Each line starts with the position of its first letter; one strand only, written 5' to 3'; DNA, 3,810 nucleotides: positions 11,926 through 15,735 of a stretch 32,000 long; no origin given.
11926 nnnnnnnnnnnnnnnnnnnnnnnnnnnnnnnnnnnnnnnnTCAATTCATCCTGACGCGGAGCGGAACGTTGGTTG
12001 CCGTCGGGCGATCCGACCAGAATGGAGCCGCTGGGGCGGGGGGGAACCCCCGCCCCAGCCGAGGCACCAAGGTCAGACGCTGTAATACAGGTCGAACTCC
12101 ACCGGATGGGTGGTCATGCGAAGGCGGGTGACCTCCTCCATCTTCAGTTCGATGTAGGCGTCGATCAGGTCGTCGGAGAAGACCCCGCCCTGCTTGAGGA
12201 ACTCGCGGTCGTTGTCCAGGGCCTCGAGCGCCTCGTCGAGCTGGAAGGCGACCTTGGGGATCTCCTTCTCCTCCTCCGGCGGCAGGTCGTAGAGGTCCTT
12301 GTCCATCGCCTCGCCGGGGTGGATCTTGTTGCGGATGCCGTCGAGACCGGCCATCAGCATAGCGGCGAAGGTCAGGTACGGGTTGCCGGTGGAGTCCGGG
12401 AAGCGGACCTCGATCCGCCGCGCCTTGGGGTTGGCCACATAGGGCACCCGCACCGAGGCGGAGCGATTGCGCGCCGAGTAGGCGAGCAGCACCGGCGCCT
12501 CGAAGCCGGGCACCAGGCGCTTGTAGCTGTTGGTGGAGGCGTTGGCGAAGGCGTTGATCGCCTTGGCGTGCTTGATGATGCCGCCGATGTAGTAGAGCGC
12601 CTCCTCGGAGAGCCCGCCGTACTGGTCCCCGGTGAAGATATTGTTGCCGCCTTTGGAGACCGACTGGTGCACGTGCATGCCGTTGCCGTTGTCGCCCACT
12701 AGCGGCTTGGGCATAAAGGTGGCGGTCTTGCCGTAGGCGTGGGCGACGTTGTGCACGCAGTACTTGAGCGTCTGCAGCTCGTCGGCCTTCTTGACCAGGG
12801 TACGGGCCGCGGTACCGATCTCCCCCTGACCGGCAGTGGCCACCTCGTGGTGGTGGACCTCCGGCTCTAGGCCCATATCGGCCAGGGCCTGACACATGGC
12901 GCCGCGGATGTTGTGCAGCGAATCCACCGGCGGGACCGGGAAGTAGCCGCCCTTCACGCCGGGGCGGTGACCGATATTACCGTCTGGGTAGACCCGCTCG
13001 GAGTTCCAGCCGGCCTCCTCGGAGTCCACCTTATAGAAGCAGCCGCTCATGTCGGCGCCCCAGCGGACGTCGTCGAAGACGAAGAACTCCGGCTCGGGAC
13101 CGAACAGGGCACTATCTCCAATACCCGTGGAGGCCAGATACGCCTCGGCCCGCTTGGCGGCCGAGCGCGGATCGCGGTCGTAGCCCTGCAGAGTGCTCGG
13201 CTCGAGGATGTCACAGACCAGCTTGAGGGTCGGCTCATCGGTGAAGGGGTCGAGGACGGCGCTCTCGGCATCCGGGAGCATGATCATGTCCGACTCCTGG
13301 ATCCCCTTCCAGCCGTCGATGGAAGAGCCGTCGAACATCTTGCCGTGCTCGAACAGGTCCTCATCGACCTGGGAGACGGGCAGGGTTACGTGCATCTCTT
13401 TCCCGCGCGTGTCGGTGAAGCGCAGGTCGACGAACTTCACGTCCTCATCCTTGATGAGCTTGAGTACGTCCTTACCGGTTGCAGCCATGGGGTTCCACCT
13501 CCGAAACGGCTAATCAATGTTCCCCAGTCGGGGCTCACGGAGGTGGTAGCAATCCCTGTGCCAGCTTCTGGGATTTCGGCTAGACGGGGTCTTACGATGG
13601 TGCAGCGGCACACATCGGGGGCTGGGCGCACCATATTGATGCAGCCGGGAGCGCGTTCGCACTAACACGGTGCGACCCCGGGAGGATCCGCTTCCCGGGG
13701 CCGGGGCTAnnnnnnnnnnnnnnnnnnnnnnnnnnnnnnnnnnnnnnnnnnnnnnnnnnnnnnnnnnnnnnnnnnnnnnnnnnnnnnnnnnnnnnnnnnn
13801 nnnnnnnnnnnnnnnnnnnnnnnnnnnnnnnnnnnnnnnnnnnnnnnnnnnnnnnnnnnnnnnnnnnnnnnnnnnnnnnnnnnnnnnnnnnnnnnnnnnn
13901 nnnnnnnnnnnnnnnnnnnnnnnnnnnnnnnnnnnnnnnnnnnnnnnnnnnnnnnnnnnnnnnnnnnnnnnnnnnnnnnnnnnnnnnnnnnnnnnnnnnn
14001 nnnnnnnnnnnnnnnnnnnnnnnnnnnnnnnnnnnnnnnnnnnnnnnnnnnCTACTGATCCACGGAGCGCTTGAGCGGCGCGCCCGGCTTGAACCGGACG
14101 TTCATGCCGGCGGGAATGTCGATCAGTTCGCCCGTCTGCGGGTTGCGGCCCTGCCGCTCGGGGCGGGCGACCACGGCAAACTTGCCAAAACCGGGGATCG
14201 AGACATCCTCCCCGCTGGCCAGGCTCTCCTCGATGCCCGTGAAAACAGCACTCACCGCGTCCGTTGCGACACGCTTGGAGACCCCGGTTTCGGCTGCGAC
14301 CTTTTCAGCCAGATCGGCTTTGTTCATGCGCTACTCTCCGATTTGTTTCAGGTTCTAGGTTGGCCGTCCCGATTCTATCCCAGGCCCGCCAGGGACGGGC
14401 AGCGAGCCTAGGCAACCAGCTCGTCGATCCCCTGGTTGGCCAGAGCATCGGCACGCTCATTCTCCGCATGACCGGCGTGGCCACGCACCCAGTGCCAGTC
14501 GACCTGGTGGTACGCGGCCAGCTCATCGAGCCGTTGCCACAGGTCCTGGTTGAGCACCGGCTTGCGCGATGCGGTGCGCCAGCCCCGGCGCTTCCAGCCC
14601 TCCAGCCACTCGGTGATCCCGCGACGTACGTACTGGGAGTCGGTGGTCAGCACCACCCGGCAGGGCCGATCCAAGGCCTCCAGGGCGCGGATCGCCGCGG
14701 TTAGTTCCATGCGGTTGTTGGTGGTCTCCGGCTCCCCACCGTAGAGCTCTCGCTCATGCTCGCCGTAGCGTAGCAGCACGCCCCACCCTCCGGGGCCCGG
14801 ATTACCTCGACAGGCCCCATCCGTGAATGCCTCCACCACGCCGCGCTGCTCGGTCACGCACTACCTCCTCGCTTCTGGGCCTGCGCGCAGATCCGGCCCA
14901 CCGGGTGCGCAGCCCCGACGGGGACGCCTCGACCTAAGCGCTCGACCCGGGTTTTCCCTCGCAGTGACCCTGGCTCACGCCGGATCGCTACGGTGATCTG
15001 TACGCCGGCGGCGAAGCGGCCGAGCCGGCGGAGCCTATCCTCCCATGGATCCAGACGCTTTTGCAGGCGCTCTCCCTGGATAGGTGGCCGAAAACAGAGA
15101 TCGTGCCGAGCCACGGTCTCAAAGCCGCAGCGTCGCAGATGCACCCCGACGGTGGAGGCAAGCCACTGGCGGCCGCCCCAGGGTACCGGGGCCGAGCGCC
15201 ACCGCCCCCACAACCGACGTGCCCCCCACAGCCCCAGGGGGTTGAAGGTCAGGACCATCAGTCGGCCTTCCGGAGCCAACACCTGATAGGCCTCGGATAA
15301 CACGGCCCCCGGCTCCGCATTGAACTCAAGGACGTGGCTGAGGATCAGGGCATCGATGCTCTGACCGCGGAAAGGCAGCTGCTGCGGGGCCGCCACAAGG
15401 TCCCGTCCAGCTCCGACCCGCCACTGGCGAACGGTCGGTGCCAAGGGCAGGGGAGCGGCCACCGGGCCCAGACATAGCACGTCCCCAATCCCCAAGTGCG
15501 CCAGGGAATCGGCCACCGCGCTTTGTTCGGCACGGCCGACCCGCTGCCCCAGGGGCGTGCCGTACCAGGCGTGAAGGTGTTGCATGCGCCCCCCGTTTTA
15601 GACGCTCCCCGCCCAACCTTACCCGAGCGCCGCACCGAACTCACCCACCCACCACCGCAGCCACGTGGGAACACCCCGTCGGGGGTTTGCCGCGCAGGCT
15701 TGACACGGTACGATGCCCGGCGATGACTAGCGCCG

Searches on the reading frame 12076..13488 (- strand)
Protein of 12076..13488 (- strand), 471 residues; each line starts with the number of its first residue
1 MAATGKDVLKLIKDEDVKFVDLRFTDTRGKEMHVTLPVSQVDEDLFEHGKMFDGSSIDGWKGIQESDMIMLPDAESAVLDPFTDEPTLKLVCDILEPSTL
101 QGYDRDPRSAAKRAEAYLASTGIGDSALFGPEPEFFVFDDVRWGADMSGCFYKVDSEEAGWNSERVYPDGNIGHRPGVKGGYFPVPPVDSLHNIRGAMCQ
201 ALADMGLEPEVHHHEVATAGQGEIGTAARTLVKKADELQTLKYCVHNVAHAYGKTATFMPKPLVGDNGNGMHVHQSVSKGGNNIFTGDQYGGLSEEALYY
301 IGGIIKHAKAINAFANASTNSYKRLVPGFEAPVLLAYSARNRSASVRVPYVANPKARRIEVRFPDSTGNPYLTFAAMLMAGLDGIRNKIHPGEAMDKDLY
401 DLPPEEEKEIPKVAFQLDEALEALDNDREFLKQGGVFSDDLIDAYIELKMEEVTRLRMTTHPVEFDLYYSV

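Call 20: search_protein_families(library=pfam, proteins=[window:12076-13488:-], max_evalue=0.001)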
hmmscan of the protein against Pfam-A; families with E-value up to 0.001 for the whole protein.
window:12076-13488:- (471 aa): 2 families
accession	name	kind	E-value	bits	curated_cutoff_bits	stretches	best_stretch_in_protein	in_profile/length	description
PF00120.29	Gln-synt_C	-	6.8e-136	453.3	24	1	105-468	2-344/344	Glutamine synthetase, catalytic domain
PF03951.24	Gln-synt_N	-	1.5e-31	108.3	33.4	1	16-97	1-82/82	Glutamine synthetase, beta-Grasp domain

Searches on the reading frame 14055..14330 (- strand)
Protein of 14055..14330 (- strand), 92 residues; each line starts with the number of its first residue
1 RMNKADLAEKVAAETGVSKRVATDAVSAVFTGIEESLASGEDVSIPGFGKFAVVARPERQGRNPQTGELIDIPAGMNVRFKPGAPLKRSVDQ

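Call 20: search_protein_families(library=pfam, proteins=[window:14055-14330:-], max_evalue=0.001)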
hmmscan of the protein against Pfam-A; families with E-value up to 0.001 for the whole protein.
window:14055-14330:- (92 aa): 3 families
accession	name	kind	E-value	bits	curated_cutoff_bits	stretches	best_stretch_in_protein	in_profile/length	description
PF00216.26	Bac_DNA_binding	-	4e-31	107.5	22.4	1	2-90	1-89/90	Bacterial DNA-binding protein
PF18291.6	HU-HIG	-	2.7e-06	27.9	26.2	1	2-91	32-119/125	HU domain fused to wHTH, Ig, or Glycine-rich motif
PF18289.6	HU-CCDC81_euk_2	-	0.00028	21.3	26.1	1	10-53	9-54/75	CCDC81 eukaryotic HU domain 2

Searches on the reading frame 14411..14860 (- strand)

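Call 20: search_protein_families(library=pfam, proteins=[window:14411-14860:-], max_evalue=0.001)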
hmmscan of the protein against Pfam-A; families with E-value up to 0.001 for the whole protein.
window:14411-14860:- (150 aa): 1 family
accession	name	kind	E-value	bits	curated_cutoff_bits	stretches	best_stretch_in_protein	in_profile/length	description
PF00075.30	RNase_H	-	7.2e-51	172.5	25.8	1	9-145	4-140/141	RNase H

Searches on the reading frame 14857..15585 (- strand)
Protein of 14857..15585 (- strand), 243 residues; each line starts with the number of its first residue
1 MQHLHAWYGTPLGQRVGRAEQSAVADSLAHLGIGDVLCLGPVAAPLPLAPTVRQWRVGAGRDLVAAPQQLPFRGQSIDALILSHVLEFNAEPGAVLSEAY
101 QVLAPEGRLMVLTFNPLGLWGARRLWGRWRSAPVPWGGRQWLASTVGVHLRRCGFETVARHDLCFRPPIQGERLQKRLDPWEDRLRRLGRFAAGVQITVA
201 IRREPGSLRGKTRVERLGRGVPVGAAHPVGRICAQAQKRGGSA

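Call 20: search_protein_families(library=pfam, proteins=[window:14857-15585:-], max_evalue=0.001)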
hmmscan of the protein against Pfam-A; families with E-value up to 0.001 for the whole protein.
window:14857-15585:- (243 aa): 2 families
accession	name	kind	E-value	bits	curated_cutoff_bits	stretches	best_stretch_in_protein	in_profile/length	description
PF08241.18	Methyltransf_11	-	2.1e-08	35.1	21.2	1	63-110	47-94/95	Methyltransferase domain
PF13489.12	Methyltransf_23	-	0.00012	22.3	27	1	66-156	71-160/164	Methyltransferase domain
